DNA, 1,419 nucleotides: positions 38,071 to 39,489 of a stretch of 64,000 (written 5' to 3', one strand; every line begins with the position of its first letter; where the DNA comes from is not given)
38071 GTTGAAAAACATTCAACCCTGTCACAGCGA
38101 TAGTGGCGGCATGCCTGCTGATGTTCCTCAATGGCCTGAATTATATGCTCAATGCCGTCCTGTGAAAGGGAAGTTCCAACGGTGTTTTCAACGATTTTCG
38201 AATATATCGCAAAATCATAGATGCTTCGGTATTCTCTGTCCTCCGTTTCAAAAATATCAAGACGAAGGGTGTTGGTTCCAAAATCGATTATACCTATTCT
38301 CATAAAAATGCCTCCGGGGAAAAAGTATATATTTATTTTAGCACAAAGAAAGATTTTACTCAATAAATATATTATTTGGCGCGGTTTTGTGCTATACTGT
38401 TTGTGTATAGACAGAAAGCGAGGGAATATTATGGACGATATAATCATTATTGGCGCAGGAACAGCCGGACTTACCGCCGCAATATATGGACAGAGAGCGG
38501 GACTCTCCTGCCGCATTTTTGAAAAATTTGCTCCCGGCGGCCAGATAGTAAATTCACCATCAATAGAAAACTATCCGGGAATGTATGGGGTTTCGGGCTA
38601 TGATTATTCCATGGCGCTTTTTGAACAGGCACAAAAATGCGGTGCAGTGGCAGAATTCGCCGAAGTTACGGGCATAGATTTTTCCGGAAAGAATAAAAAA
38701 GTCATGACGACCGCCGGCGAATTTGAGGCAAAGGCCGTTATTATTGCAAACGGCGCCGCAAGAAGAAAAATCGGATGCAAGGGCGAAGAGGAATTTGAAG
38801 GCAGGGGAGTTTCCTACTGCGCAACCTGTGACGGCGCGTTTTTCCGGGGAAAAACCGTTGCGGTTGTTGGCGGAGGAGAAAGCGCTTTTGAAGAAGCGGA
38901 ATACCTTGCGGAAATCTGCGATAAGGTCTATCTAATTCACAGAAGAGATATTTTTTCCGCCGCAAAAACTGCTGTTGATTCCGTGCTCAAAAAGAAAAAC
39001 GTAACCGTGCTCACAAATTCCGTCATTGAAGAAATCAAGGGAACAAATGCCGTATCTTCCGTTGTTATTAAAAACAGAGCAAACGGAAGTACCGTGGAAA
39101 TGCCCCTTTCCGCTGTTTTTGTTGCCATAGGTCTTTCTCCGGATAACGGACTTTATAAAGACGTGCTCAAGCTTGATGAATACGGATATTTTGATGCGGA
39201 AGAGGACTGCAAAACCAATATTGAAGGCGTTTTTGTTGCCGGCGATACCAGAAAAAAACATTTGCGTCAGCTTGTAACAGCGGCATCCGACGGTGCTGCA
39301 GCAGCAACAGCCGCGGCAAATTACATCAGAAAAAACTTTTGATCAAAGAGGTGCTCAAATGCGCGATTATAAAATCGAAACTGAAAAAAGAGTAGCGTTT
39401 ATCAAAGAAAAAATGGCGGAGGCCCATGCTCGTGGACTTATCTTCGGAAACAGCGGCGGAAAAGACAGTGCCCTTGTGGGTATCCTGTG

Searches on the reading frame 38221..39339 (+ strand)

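Call 13: search_protein_families(library=pfam, proteins=[window:38221-39339:+], max_evalue=0.00001)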
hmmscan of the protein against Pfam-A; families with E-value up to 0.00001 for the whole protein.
window:38221-39339:+ (373 aa): 5 families
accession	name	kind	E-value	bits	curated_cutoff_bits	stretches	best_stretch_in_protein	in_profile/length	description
PF07992.20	Pyr_redox_2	-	1.6e-45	156.2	26.1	1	73-358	2-291/291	Pyridine nucleotide-disulphide oxidoreductase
PF13738.12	Pyr_redox_3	-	8.1e-24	84.8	30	1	142-341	97-305/305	Pyridine nucleotide-disulphide oxidoreductase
PF00070.33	Pyr_redox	-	7e-14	52.5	22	1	213-285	2-81/82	Pyridine nucleotide-disulphide oxidoreductase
PF00890.30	FAD_binding_2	-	1.1e-09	38.5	20.4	1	73-120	1-49/414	FAD binding domain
PF01266.30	DAO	-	5.8e-09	36.4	27.9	0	73-107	1-37/353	FAD dependent oxidoreductase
